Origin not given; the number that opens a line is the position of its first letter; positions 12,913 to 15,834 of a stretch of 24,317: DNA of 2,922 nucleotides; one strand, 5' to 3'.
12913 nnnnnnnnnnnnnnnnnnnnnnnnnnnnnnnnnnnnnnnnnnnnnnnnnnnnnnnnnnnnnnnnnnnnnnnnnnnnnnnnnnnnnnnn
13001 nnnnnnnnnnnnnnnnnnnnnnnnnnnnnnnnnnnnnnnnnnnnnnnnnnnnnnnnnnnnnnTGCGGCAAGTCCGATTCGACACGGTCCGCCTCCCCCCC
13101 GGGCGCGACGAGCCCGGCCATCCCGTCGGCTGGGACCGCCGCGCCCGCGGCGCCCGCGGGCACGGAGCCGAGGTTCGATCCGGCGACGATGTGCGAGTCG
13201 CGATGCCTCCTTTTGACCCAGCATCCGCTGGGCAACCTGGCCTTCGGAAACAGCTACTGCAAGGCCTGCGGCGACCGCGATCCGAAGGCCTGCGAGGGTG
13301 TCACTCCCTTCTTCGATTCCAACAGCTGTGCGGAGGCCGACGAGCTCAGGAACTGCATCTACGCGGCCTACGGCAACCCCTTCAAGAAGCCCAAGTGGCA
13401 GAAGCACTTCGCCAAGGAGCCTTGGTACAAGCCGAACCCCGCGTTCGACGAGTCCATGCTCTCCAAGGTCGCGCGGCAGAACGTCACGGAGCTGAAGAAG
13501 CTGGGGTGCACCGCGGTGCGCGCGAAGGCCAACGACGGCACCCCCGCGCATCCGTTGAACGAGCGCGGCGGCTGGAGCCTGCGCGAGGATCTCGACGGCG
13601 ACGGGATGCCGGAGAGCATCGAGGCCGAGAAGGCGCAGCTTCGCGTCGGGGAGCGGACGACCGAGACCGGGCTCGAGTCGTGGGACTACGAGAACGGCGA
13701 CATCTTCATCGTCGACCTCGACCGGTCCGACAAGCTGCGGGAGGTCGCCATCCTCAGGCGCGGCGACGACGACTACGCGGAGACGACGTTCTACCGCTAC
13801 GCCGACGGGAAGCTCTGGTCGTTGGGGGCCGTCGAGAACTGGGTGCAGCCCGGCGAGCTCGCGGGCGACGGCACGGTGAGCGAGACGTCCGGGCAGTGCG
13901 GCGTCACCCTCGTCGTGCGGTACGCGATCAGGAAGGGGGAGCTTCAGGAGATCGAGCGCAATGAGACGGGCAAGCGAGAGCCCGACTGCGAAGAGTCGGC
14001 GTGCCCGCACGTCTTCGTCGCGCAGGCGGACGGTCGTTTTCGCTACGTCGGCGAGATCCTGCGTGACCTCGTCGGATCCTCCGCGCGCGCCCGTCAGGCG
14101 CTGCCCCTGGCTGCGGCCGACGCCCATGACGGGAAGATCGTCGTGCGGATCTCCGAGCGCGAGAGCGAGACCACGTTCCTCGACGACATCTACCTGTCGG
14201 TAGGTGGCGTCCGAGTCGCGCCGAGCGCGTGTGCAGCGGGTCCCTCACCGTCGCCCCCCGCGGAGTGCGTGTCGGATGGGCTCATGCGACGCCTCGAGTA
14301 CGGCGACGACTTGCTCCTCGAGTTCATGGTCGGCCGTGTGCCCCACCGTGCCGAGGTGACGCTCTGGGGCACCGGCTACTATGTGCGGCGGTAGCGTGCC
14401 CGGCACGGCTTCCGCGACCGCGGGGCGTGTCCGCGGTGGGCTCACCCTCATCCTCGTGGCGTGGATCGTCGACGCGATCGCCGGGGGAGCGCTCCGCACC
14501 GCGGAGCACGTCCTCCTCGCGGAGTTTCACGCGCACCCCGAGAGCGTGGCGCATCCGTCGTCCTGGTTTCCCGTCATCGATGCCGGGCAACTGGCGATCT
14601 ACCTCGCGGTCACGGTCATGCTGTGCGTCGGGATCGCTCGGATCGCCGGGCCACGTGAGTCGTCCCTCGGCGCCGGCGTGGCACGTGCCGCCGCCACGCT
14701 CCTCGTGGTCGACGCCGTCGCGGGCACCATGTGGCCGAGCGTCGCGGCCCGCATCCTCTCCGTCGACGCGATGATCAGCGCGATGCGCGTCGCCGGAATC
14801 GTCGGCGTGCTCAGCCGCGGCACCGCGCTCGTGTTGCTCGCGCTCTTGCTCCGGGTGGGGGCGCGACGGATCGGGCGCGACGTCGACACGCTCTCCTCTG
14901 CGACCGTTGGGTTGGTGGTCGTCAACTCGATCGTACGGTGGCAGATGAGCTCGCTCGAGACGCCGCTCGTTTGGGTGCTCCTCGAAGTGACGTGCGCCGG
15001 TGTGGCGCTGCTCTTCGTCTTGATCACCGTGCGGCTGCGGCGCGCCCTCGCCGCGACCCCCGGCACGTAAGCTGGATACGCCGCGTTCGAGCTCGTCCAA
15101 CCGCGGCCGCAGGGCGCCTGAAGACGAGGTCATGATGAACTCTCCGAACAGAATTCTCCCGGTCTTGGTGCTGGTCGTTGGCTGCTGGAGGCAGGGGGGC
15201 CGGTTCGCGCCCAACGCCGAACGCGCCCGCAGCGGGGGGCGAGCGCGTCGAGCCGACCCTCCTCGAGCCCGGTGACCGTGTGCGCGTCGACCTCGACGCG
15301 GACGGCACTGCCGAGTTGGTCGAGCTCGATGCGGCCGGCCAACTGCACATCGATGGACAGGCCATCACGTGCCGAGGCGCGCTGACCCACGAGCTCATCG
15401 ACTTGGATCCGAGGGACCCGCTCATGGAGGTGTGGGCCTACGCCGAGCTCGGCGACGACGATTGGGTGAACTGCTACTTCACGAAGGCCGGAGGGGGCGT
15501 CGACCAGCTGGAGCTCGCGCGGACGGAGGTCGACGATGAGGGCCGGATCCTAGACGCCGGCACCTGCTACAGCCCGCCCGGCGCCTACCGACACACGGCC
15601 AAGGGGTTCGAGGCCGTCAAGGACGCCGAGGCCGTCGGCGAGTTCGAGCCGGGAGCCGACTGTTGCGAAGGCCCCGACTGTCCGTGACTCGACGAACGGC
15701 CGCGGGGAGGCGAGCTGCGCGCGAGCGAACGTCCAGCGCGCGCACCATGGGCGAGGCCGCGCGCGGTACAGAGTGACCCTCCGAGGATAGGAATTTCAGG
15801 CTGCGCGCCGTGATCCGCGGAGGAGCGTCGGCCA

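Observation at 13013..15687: Homopolymer-tract frameshifts exactly at the signal-peptide/body junction of two neighbouring secreted proteins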

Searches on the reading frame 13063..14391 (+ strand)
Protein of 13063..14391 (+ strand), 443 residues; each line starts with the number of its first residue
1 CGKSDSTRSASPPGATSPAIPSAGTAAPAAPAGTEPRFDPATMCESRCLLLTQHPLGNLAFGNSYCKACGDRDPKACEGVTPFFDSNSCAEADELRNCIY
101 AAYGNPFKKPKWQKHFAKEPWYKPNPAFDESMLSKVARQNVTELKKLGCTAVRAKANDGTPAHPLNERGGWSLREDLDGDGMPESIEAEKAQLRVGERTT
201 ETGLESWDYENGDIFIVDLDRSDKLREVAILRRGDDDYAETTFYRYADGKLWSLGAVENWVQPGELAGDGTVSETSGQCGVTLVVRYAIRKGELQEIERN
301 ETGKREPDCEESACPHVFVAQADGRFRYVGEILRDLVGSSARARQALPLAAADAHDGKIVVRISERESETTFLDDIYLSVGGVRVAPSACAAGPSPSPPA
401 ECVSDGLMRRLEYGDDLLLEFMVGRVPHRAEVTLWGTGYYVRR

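Call 6: search_protein_families(library=pfam, proteins=[window:13063-14391:+], max_evalue=0.01)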
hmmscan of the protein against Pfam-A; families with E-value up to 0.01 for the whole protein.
window:13063-14391:+ (443 aa): 1 family
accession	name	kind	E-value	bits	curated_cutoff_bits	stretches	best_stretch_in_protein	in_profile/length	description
PF13308.11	YARHG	-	1.4e-12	47.8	27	1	85-147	19-83/85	YARHG domain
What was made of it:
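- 13060..14394 (+): Gene 1 mature part. It is a lipoprotein made of a tether, a YARHG domain, a central domain like gene 2, and a C-terminal domain. The deposit calls it from TTG 13213 only (MDX2086308.1, 393 aa). Pfam YARHG E=1.4e-12, 47.8 bits against a 27-bit cut-off (call 6).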

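Call 8: find_homologous_proteins(query=window:13063-14391:+)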
Query window:13063-14391:+ (443 aa): 10 proteins with E <= 0.001 among 8000 candidates.
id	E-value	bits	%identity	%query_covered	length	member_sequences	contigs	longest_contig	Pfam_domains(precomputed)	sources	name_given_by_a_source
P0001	1.5e-270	916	100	89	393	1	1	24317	PF13308.12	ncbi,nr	ncbi:MAG: YARHG domain-containing protein [Kofleriaceae bacterium]|nr:YARHG domain-containing protei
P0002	1.1e-60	224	36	99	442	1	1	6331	PF13308.12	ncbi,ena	-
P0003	9.2e-59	217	35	90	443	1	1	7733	PF13308.12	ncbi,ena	-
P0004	2.3e-44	170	36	81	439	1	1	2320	PF13308.12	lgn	-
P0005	1.2e-22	98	29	64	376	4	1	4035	-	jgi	jgi:hypothetical protein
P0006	3.8e-22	97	32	66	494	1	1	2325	-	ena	-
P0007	8.3e-21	92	33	57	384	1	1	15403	-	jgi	jgi:hypothetical protein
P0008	3.8e-20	90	29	62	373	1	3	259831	-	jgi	jgi:hypothetical protein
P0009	2.9e-10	58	38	31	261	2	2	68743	PF13308.12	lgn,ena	-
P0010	3.2e-4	38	48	12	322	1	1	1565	-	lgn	-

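Call 17: find_encoding_contigs(protein=P0002, flank=5000, max_places=3)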
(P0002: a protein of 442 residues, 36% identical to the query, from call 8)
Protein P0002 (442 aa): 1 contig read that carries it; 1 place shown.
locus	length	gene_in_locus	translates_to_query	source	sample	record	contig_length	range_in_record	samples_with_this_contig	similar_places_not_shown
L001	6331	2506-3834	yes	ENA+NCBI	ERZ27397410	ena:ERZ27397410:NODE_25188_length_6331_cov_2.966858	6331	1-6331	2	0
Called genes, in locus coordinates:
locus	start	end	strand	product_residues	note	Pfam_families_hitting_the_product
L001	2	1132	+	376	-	?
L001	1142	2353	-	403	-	PF00515:TPR_1 (faint), PF07719:TPR_2 (faint), PF13181:TPR_8 (faint), PF13432:TPR_16 (faint)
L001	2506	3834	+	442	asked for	PF13308:YARHG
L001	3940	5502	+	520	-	PF00221:Lyase_aromatic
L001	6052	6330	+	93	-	?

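Call 18: find_encoding_contigs(protein=P0003, flank=5000, max_places=3)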
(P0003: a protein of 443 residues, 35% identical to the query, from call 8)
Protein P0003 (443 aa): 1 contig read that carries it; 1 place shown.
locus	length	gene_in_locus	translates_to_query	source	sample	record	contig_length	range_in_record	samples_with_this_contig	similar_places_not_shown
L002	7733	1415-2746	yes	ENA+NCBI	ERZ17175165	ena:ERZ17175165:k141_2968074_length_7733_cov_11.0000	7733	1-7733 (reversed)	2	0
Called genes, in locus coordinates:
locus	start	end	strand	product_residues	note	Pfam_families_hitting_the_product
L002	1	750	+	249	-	?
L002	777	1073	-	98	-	-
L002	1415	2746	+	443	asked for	PF13308:YARHG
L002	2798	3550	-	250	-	-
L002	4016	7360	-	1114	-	PF25596:CPSase_L_D1, PF02786:CPSase_L_D2, PF07478:Dala_Dala_lig_C (weak), PF02787:CPSase_L_D3, PF25596:CPSase_L_D1, PF02222:ATP-grasp, PF02786:CPSase_L_D2, PF02142:MGS, +3 more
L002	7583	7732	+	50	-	?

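Call 28: list_cluster_members(proteins=[P0001, P0011])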
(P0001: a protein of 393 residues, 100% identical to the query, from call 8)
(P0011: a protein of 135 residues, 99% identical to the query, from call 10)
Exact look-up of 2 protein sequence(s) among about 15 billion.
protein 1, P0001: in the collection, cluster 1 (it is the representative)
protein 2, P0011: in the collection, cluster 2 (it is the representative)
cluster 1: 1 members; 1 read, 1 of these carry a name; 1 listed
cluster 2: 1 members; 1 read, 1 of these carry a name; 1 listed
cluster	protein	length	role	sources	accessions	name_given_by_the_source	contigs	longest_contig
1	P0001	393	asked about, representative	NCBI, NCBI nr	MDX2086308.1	MAG: YARHG domain-containing protein [Kofleriaceae bacterium] | YARHG domain-containing protein [Kofleriaceae bacterium]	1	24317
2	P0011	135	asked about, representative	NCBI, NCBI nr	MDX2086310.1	MAG: hypothetical protein SFX73_00615 [Kofleriaceae bacterium] | hypothetical protein [Kofleriaceae bacterium]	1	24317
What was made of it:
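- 13060..14394 (+): NCBI product (calls 8, 28).
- The window is a full 24,317-bp contig of a MAG (calls 8, 28), and locus-tag numbers place only about 110 genes before it.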

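Call 29: find_encoding_contigs(protein=P0001, flank=1000, max_places=3)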
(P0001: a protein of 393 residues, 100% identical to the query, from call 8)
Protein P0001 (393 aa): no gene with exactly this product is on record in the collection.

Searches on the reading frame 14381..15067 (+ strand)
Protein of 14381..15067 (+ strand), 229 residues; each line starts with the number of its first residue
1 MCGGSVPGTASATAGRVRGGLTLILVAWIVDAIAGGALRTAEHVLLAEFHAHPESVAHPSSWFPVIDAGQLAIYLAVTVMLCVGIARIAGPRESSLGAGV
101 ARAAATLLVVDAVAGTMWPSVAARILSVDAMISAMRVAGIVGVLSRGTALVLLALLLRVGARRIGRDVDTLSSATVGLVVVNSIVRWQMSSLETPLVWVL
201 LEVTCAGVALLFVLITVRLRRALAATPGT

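Call 6: search_protein_families(library=pfam, proteins=[window:14381-15067:+], max_evalue=0.01)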
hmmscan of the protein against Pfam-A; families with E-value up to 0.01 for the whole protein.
window:14381-15067:+ (229 aa): 0 families
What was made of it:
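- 14381..15070 (+): Intact intervening gene for a hydrophobic, probably membrane, protein with no known family. The start codon is uncertain: the 229-aa product from ATG 14381 is not the product in the deposit. No Pfam hit (call 6).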

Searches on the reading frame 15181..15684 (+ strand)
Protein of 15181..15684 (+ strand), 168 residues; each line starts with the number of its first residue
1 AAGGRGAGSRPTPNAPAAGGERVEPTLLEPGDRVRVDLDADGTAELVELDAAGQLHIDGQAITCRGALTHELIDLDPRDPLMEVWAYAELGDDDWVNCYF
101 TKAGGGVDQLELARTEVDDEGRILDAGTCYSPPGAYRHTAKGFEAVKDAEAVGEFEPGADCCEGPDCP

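Call 6: search_protein_families(library=pfam, proteins=[window:15181-15684:+], max_evalue=0.01)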
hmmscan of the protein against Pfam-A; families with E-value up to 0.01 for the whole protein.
window:15181-15684:+ (168 aa): 0 families

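Call 10: find_homologous_proteins(query=window:15181-15684:+, max_evalue=0.01)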
Query window:15181-15684:+ (168 aa): 1 proteins with E <= 0.01 among 2574 candidates.
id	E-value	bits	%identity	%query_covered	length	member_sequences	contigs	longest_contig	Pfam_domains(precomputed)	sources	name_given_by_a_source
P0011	4.3e-86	305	99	80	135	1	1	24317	-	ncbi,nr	ncbi:MAG: hypothetical protein SFX73_00615 [Kofleriaceae bacterium]|nr:hypothetical protein [Kofleri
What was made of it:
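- Closest known: Gene-fragmenting indels in draft, long-read or metagenome assemblies. Same: The annotation pipeline then calls a truncated product from an internal start (393 aa and 135 aa; calls 8, 10, 28).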

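Call 16: search_protein_representatives(protein=window:15181-15684:+)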
Query: 168 residues. Proteins with E-value up to 0.001 (for the whole library): 9; up to 1e-10: 4; up to 1e-30: 1. The best 9 are listed.
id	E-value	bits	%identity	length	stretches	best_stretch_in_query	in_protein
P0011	1.4e-86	305.4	99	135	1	34-168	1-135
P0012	4.7e-17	78.8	42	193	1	15-168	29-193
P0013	6.8e-13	65.2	26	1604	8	43-78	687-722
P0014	1.0e-11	61.4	36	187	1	12-168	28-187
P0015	1.8e-10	57.3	39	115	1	56-168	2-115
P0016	2.0e-05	40.9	34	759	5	44-76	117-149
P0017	3.6e-05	40.1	33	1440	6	44-78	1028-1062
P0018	5.5e-05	39.5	46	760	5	83-101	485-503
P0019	1.1e-04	38.4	29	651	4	47-99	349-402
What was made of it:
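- Tried and rejected: Protein searches found only the deposit itself, plus relatives at 42% identity or less (calls 8, 10, 16).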

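Call 24: find_encoding_contigs(protein=P0012, flank=6000, max_places=3)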
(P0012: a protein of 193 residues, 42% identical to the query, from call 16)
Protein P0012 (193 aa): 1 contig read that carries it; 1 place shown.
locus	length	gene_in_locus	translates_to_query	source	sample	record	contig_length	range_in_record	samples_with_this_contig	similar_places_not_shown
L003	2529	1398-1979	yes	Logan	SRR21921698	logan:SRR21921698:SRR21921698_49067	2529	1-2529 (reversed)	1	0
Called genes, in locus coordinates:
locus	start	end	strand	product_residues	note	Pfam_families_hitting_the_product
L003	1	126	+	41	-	?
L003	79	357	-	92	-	-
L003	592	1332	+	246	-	-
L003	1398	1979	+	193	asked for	-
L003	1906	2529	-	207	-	?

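Call 25: find_encoding_contigs(protein=P0014, flank=6000, max_places=3)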
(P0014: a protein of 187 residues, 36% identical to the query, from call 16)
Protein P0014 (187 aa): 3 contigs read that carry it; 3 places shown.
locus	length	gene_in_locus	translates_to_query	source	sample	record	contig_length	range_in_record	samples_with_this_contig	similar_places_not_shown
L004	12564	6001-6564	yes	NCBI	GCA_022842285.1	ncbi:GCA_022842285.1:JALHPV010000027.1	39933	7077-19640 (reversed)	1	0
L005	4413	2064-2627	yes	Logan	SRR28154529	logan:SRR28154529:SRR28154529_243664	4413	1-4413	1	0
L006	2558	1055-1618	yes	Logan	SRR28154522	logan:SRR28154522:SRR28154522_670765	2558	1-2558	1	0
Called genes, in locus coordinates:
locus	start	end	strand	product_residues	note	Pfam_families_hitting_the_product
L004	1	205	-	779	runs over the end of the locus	-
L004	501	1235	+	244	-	PF01988:VIT1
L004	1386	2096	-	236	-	PF05239:PRC (weak)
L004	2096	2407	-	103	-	PF19861:DUF6335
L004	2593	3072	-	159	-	-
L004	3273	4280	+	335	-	-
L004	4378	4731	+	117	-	PF03795:YCII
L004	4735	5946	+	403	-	PF04542:Sigma70_r2, PF08281:Sigma70_r4_2 (weak), PF20239:DUF6596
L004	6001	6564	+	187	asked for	-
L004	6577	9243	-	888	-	PF01411:tRNA-synt_2c, PF07973:tRNA_SAD, PF02272:DHHA1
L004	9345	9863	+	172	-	PF13302:Acetyltransf_3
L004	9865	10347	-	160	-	-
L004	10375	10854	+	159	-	-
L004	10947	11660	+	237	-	PF07335:Glyco_hydro_75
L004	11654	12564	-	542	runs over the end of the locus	-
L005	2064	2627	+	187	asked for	-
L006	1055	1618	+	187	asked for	-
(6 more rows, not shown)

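Call 57: predict_structure(alignment_id=A4)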
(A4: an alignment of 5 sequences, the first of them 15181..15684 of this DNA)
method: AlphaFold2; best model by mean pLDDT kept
length: 168 residues; sequences in the alignment: 5
mean_pLDDT: 78.7   pTM: 0.77
mean pLDDT of the five models: 78.7, 77.3, 77.2, 65.2, 60.3
residues with pLDDT >= 90: 64; 70-90: 60; 50-70: 26; < 50: 18
segments of 3 or more residues with pLDDT < 50: 1-9, 14-18
pLDDT, mean of each block of 10 residues (from residue 1): 37 50 84 94 94 96 89 84 89 83 93 84 81 86 82 53 53
secondary structure, 60 per line:
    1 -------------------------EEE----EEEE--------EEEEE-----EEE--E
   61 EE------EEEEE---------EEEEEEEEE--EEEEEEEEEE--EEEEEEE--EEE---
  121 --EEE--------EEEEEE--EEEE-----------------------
elements in order: E26-28 E33-36 E45-49 E55-57 E60-62 E69-73 E83-91 E94-103 E106-112 E115-117 E123-125 E134-139 E142-145

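Call 59: fold_search(model_id=the predicted structure, library=pdb)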
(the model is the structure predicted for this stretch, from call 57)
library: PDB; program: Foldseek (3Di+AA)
matches with E <= 10: 208; with E <= 0.001: 0
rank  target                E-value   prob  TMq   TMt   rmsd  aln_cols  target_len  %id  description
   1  5jrk_A                7.3e-02  0.47  0.27  0.10   9.9       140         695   20  Crystal Structure of the Sphingopyxin I Lasso Peptide Isopeptidase SpI-IsoP (SeMet-derived) (released 2016-09-28)
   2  4qtq                  4.1e-01  0.18  0.24  0.21  11.5       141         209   10  Structure of a Xanthomonas Type IV Secretion System related protein (released 2015-06-17)
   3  4gzv_E                4.6e-01  0.08  0.18  0.20  15.8       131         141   14  Crystal structure of a lipocalin family protein (BACOVA_00364) from Bacteroides ovatus ATCC 8483 at 1.95 A resolution (released 2012-11-07)
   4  4gzv_B                5.4e-01  0.11  0.19  0.23  14.5       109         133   14  Crystal structure of a lipocalin family protein (BACOVA_00364) from Bacteroides ovatus ATCC 8483 at 1.95 A resolution (released 2012-11-07)
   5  4gzv_C                8.3e-01  0.07  0.18  0.21  15.2       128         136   14  Crystal structure of a lipocalin family protein (BACOVA_00364) from Bacteroides ovatus ATCC 8483 at 1.95 A resolution (released 2012-11-07)
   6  7t6i_B                8.7e-01  0.06  0.17  0.16  12.7       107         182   11  Crystal structure of HLA-DP1 in complex with pp65 peptide in reverse orientation (released 2022-12-07)
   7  2dm3_MODEL_1_A        9.7e-01  0.06  0.16  0.22  13.5       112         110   13  Solution structure of the second ig domain of human palladin (released 2007-04-24)
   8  4iab_B                1.1e+00  0.06  0.19  0.23  15.6       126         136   15  Crystal structure of a putative monosaccharide binding protein (BACUNI_03039) from Bacteroides uniformis ATCC 8492 at  (released 2013-02-27)
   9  7v4z_A                1.2e+00  0.02  0.14  0.14  15.4       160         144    9  Structure of Horcolin native form (released 2022-03-09)
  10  6dbj_B                1.3e+00  0.08  0.20  0.12  10.2       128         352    9  Cryo-EM structure of RAG in complex with 12-RSS and 23-RSS nicked DNA intermediates (released 2018-08-01)
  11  4gzv_A                1.3e+00  0.08  0.20  0.23  14.0       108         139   12  Crystal structure of a lipocalin family protein (BACOVA_00364) from Bacteroides ovatus ATCC 8483 at 1.95 A resolution (released 2012-11-07)
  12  5w17                  1.3e+00  0.04  0.18  0.18  15.4       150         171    7  Crystal structure of Campylobacter jejuni YCEI protein that crystallizes with large solvent channels for nanotechnology  (released 2018-01-03)
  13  4gzv_H                1.4e+00  0.07  0.21  0.26  15.8       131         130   15  Crystal structure of a lipocalin family protein (BACOVA_00364) from Bacteroides ovatus ATCC 8483 at 1.95 A resolution (released 2012-11-07)
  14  3jbw_B                1.6e+00  0.06  0.21  0.13  14.1       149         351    9  Cryo-electron microscopy structure of RAG Paired Complex (with NBD, no symmetry) (released 2015-12-09)
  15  5w37                  1.6e+00  0.04  0.18  0.18  15.4       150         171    7  Crystal structure of mutant CJ YCEI protein (CJ-N182C) for nanotechnology applications (released 2018-01-03)
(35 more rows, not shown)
